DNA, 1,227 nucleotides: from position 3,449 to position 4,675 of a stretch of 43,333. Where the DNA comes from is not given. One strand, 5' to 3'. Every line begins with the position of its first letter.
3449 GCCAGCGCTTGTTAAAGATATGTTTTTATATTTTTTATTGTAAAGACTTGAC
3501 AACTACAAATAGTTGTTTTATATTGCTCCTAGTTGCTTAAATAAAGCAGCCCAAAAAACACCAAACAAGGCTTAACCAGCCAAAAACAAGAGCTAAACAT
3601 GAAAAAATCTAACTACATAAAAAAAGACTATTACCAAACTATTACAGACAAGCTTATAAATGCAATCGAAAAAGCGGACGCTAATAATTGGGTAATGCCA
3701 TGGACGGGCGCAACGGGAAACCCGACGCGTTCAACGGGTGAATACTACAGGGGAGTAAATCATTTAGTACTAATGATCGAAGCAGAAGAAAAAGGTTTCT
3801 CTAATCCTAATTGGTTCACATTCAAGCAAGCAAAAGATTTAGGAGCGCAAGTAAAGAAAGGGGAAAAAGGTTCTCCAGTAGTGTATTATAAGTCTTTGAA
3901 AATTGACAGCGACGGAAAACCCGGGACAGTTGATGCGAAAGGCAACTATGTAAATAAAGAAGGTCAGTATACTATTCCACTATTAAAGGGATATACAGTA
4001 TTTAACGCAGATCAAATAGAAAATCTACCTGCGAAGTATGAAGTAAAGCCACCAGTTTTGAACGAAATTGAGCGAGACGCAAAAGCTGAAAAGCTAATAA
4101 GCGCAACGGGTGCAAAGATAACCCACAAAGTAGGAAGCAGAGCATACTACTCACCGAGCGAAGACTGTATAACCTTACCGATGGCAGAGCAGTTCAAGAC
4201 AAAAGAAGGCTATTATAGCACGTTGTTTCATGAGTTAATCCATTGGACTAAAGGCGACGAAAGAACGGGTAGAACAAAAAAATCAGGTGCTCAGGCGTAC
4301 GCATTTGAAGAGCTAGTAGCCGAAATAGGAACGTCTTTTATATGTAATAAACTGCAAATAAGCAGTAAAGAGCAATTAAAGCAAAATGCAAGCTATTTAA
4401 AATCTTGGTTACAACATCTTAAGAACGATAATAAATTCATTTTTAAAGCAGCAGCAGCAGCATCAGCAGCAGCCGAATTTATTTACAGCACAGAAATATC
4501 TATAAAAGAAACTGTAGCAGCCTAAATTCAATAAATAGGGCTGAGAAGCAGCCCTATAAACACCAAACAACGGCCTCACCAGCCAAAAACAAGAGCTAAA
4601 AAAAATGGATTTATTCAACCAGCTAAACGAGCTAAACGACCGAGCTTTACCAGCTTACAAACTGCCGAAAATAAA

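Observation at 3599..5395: Early-promoter-driven ArdC-like, RadC/JAB-like and unknown 99-aa operon: candidate anti-defence island in a phage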

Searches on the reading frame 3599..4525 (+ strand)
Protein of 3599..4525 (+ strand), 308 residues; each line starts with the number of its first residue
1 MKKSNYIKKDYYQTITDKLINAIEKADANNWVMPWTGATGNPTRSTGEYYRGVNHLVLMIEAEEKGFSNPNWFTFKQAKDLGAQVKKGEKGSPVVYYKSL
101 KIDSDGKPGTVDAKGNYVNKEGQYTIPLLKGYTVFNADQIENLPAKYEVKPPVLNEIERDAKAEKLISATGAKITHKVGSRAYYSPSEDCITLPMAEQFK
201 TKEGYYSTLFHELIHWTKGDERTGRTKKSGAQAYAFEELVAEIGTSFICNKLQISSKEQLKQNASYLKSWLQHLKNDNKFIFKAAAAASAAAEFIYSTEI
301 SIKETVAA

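Call 3: search_protein_families(library=pfam, proteins=[window:3599-4525:+], max_evalue=0.01)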
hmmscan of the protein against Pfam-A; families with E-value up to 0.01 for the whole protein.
window:3599-4525:+ (308 aa): 4 families
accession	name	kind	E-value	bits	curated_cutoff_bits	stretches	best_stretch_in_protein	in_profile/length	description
PF18818.7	MPTase-PolyVal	-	2.4e-43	147.6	27.5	1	162-286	2-125/126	Zincin-like metallopeptidase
PF08401.16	ArdcN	-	2.5e-34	118.5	22.6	1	9-135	1-123/123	N-terminal domain of anti-restriction factor ArdC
PF20054.4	Tc-38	-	0.0024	18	23.2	1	62-95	18-51/70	Trypanosoma Tc-38 (p38) protein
PF15639.11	Tox-MPTase3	-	0.0027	18.3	25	0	207-239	98-128/131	Metallopeptidase toxin 3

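Call 4: search_protein_families(library=phrogs, proteins=[window:3599-4525:+], max_evalue=0.01)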
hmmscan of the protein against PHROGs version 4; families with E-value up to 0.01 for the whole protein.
window:3599-4525:+ (308 aa): 2 families
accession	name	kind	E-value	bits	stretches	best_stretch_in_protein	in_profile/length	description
phrog_7245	-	moron, auxiliary metabolic gene and host takeover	2e-80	271.4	1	7-300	6-306/324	anti-restriction protein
phrog_23459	-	unknown function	1.8e-11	44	1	32-295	26-263/649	-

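Call 46: search_dna_similar(query=window:3599-4522:+, collection=phages, mode=protein, max_rows=25)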
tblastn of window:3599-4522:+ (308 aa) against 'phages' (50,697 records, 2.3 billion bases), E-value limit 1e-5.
Records with a match: 57; places in all: 57; records where one place covers at least 80% of the query: 56.
Best place of each record, by identity: <60% 57.
By first word of the organism name: Bacteriophage 18; Caulobacter 18; Brevundimonas 8; Pelagibacter 3; Caudoviricetes 2; Cyanophage 2; uncultured 2; Synechococcus 1; Salmonella 1; Roseobacter 1; and 1 more.
By host as written in the record: - 22; Caulobacter crescentus NA1000 6; Brevundimonas pondensis LVF1 6; Caulobacter vibrioides 4; Caulobacter crescentus 4; Caulobacter vibrioides CB15 3; Candidatus Pelagibacter ubique HTCC1062 2; Prochlorococcus marinus SS120 2; and 8 more.
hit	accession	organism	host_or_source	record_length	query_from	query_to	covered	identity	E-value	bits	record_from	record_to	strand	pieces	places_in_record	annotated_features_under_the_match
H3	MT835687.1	Bacteriophage sp.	human fecal samples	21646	8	297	94%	41.1%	8e-58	206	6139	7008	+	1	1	record has no annotation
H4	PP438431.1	Synechococcus phage Ssp-JY41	Synechococcus sp.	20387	8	295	94%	40.5%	4e-51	186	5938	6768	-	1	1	DNA primase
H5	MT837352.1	Bacteriophage sp.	human fecal samples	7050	8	299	95%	39.8%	2e-59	210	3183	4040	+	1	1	record has no annotation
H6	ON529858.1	Brevundimonas phage vB_BgoS-Bajun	Brevundimonas goettingensis LVF2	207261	8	282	89%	42.1%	8e-62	217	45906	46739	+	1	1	DNA primase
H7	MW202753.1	Bacteriophage sp.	Manatee Spring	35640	1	283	92%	40.7%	4e-54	195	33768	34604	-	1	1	antirestriction protein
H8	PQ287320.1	Caulobacter phage BL57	Caulobacter vibrioides CB15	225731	7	282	90%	41.2%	3e-62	218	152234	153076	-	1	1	antirestriction protein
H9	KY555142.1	Caulobacter phage Ccr10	Caulobacter crescentus NA1000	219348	7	282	90%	41.2%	3e-62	218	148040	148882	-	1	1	antirestriction protein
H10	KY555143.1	Caulobacter phage Ccr2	Caulobacter crescentus NA1000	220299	7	282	90%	41.2%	3e-62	218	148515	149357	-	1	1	antirestriction protein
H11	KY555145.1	Caulobacter phage Ccr29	Caulobacter crescentus NA1000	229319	7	282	90%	41.2%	3e-62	218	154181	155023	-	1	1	antirestriction protein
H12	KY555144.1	Caulobacter phage Ccr5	Caulobacter crescentus NA1000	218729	7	282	90%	41.1%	1e-62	219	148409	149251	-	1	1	antirestriction protein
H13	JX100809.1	Caulobacter phage CcrSwift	Caulobacter vibrioides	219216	7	282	90%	40.8%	1e-61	217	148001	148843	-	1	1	putative ArdC-like antirestriction protein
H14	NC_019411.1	Caulobacter phage CcrSwift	Caulobacter vibrioides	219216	7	282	90%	40.8%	1e-61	217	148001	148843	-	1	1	anti-restriction protein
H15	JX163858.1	Caulobacter phage phiCbK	Caulobacter crescentus CB15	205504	7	282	90%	40.4%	4e-62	218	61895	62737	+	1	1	antirestriction protein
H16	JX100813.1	Caulobacter phage phiCbK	Caulobacter vibrioides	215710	7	282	90%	40.4%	4e-62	218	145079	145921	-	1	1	putative ArdC-like antirestriction protein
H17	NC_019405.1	Caulobacter phage phiCbK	Caulobacter vibrioides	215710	7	282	90%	40.4%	4e-62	218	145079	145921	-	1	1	anti-restriction protein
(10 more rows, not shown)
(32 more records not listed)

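Call 48: search_solved_structures(query=window:3599-4522:+, max_evalue=0.01, show_alignments=1)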
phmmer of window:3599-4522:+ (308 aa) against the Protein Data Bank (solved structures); distinct sequences matched with E-value up to 0.01: 2.
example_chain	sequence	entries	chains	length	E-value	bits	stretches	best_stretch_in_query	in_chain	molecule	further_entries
6i89_A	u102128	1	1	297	5.6e-64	219.4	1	8-299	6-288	ArdC protein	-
6sna_A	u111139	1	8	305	6.1e-64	219.3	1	8-299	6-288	ArdC protein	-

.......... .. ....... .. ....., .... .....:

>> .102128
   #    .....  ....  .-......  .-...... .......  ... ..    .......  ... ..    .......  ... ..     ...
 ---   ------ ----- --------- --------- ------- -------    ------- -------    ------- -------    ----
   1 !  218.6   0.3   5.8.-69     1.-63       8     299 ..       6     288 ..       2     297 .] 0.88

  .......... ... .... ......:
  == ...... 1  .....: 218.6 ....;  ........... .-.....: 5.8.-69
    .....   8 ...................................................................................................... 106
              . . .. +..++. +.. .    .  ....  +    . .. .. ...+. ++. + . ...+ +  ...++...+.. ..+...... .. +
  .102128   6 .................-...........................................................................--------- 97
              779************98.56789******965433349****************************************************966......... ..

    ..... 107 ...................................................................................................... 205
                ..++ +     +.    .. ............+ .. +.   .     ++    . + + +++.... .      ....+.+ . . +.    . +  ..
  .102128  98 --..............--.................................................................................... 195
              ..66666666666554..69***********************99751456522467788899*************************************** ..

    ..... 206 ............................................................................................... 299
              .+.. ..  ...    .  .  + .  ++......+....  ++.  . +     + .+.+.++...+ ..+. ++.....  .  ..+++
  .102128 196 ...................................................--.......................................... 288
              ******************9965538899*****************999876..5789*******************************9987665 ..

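Call 60: search_protein_families(library=ncbifam, proteins=[window:3599-4525:+], max_evalue=0.01)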
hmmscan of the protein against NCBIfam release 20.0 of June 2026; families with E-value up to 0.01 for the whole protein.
window:3599-4525:+ (308 aa): 0 families

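Call 62: find_related_loci(query=window:3599-4522:+, collection=genome_contigs, flank=8000)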
Query window:3599-4522:+ (308 aa) in genome_contigs; peptide patterns used: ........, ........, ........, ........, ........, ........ (x = any residue, [..] = any of these).
53 stretches matched a pattern; 10 encode a relative of the query (tblastn E <= 1e-3); 10 distinct loci.
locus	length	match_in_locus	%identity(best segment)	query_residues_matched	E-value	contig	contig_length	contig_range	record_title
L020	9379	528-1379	44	8-295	2e-68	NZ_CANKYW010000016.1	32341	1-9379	Uncultured Marivita sp. isolate 3-2007-G.fasta NODE_16, whole genome shotgun sequence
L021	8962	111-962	44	8-295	3e-68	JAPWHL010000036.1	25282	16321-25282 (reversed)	Roseovarius aestuarii strain G21610-S1 NODE_36_length_25282_cov_41.1898, whole genome shotgun sequence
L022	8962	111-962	43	8-295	2e-66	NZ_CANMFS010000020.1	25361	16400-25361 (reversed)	Uncultured Sulfitobacter sp. isolate 3-2022.fasta NODE_20, whole genome shotgun sequence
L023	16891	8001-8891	42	8-308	7e-64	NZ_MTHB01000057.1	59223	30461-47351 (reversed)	Caballeronia sordidicola strain PAMC 26633 BSU0415004, whole genome shotgun sequence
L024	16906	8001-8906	40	1-307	3e-60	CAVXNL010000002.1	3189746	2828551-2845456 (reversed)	MAG: uncultured Planctomycetaceae bacterium isolate MFD00731.bin.2.216 genome assembly, contig: contig_18944, whole geno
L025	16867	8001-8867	39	8-295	7e-58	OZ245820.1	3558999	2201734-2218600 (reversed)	MAG: Flavipsychrobacter sp. isolate 68ed36bf-177b-4177-848e-4f6816b01038 genome assembly, chromosome: 1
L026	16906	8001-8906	38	1-307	8e-57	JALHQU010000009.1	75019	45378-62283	MAG: Fimbriiglobus sp. isolate maxbin.043 c_000000001983, whole genome shotgun sequence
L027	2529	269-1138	37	3-299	6e-55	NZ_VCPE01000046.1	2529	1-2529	Brucella haematophila strain CCUG 38531 contig_46, whole genome shotgun sequence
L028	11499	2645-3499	36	8-299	6e-52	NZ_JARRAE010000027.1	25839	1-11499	Pseudochrobactrum sp. sp1633 27, whole genome shotgun sequence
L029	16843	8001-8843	36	8-297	2e-46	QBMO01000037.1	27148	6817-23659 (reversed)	MAG: Alphaproteobacteria bacterium isolate ULC027bin2 scaffold37_size27148, whole genome shotgun sequence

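Call 91: search_protein_families(library=padloc, proteins=[window:3599-4525:+], max_evalue=0.01)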
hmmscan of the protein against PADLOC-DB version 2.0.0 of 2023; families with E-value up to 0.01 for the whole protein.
window:3599-4525:+ (308 aa): 0 families

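Call 102: search_dna_similar(query=window:3599-4522:+, collection=phages, mode=protein, max_rows=60)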
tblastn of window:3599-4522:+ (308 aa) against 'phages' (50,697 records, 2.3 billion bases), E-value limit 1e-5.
Records with a match: 57; places in all: 57; records where one place covers at least 80% of the query: 56.
Best place of each record, by identity: <60% 57.
By first word of the organism name: Bacteriophage 18; Caulobacter 18; Brevundimonas 8; Pelagibacter 3; Caudoviricetes 2; Cyanophage 2; uncultured 2; Synechococcus 1; Salmonella 1; Roseobacter 1; and 1 more.
By host as written in the record: - 22; Caulobacter crescentus NA1000 6; Brevundimonas pondensis LVF1 6; Caulobacter vibrioides 4; Caulobacter crescentus 4; Caulobacter vibrioides CB15 3; Candidatus Pelagibacter ubique HTCC1062 2; Prochlorococcus marinus SS120 2; and 8 more.
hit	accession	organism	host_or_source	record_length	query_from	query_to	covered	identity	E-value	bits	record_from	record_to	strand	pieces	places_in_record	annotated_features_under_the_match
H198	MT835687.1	Bacteriophage sp.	human fecal samples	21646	8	297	94%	41.1%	8e-58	206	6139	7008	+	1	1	record has no annotation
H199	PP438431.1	Synechococcus phage Ssp-JY41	Synechococcus sp.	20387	8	295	94%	40.5%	4e-51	186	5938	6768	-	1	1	DNA primase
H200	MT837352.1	Bacteriophage sp.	human fecal samples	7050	8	299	95%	39.8%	2e-59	210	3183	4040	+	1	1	record has no annotation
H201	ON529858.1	Brevundimonas phage vB_BgoS-Bajun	Brevundimonas goettingensis LVF2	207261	8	282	89%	42.1%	8e-62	217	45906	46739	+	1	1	DNA primase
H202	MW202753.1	Bacteriophage sp.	Manatee Spring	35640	1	283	92%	40.7%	4e-54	195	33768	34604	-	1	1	antirestriction protein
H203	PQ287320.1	Caulobacter phage BL57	Caulobacter vibrioides CB15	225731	7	282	90%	41.2%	3e-62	218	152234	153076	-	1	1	antirestriction protein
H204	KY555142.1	Caulobacter phage Ccr10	Caulobacter crescentus NA1000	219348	7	282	90%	41.2%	3e-62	218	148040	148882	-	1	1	antirestriction protein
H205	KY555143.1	Caulobacter phage Ccr2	Caulobacter crescentus NA1000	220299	7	282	90%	41.2%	3e-62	218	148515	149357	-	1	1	antirestriction protein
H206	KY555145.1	Caulobacter phage Ccr29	Caulobacter crescentus NA1000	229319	7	282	90%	41.2%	3e-62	218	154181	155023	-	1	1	antirestriction protein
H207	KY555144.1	Caulobacter phage Ccr5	Caulobacter crescentus NA1000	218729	7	282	90%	41.1%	1e-62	219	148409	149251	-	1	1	antirestriction protein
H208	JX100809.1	Caulobacter phage CcrSwift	Caulobacter vibrioides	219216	7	282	90%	40.8%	1e-61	217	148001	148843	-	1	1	putative ArdC-like antirestriction protein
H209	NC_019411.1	Caulobacter phage CcrSwift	Caulobacter vibrioides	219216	7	282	90%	40.8%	1e-61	217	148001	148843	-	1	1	anti-restriction protein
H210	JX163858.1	Caulobacter phage phiCbK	Caulobacter crescentus CB15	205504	7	282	90%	40.4%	4e-62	218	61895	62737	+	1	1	antirestriction protein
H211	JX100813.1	Caulobacter phage phiCbK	Caulobacter vibrioides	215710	7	282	90%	40.4%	4e-62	218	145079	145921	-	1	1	putative ArdC-like antirestriction protein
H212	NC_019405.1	Caulobacter phage phiCbK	Caulobacter vibrioides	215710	7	282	90%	40.4%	4e-62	218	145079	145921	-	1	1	anti-restriction protein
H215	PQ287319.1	Caulobacter phage S2L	Caulobacter vibrioides CB15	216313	7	282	90%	40.4%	4e-62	218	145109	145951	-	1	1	antirestriction protein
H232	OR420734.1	Roseobacter phage CRP-804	Paracoccaceae bacterium strain FZCC0196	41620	15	282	87%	35.6%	2e-35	140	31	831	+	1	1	MarR family transcriptional regulator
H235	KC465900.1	Pelagibacter phage HTVC011P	Candidatus Pelagibacter ubique HTCC1062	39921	15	276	85%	35.7%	2e-34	138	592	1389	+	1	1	peptidase M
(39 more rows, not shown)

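Call 103: get_annotated_region(hit=H235, flank=6000)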
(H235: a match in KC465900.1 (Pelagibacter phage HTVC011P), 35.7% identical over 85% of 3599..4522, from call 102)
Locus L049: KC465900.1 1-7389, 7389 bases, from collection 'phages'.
description: Pelagibacter phage HTVC011P, complete genome.
organism: Pelagibacter phage HTVC011P (NCBI taxid 1283078)
taxonomy: Viruses; Duplodnaviria; Heunggongvirae; Uroviricota; Caudoviricetes; Autographiviridae; Stopavirus; Stopavirus HTVC011P
host: Candidatus Pelagibacter ubique HTCC1062; source: -; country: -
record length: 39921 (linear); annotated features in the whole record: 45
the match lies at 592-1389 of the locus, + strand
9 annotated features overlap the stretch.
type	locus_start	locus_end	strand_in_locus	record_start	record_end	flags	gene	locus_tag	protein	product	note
CDS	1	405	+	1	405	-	-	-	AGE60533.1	hypothetical protein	-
CDS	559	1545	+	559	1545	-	-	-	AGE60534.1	peptidase M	antirestriction protein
CDS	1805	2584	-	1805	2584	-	-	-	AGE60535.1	hypothetical protein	-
CDS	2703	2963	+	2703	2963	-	-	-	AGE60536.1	hypothetical protein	-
CDS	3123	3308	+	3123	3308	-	-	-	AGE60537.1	hypothetical protein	-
CDS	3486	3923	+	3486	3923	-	-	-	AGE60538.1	hypothetical protein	-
CDS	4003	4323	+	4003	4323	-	-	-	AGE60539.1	hypothetical protein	-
CDS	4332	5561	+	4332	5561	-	-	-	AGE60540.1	integrase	-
CDS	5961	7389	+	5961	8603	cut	-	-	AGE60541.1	RNA polymerase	-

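Call 104: get_annotated_region(hit=H232, flank=6000)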
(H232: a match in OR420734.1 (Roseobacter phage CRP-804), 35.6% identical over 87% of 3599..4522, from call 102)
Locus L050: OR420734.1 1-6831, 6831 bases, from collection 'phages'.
description: Roseobacter phage CRP-804, complete genome.
organism: Roseobacter phage CRP-804 (NCBI taxid 3072850)
taxonomy: Viruses; Duplodnaviria; Heunggongvirae; Uroviricota; Caudoviricetes; Autographiviridae
host: Paracoccaceae bacterium strain FZCC0196; source: marine; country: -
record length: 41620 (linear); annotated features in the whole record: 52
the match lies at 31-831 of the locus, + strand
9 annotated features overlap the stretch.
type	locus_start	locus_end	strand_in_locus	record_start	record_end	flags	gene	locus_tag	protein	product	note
CDS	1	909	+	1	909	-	-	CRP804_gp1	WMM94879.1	MarR family transcriptional regulator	-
CDS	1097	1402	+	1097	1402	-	-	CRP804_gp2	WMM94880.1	hypothetical protein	-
CDS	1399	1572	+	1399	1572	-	-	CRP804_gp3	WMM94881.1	hypothetical protein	-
CDS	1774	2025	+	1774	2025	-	-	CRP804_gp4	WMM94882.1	hypothetical protein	-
CDS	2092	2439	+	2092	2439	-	-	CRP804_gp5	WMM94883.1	MarR family transcriptional regulator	-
CDS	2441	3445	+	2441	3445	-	-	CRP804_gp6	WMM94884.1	integrase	-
CDS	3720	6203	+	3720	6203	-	-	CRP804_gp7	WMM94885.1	RNA polymerase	-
CDS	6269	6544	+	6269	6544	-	-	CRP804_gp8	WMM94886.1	hypothetical protein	-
CDS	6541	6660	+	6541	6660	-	-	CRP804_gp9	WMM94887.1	hypothetical protein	-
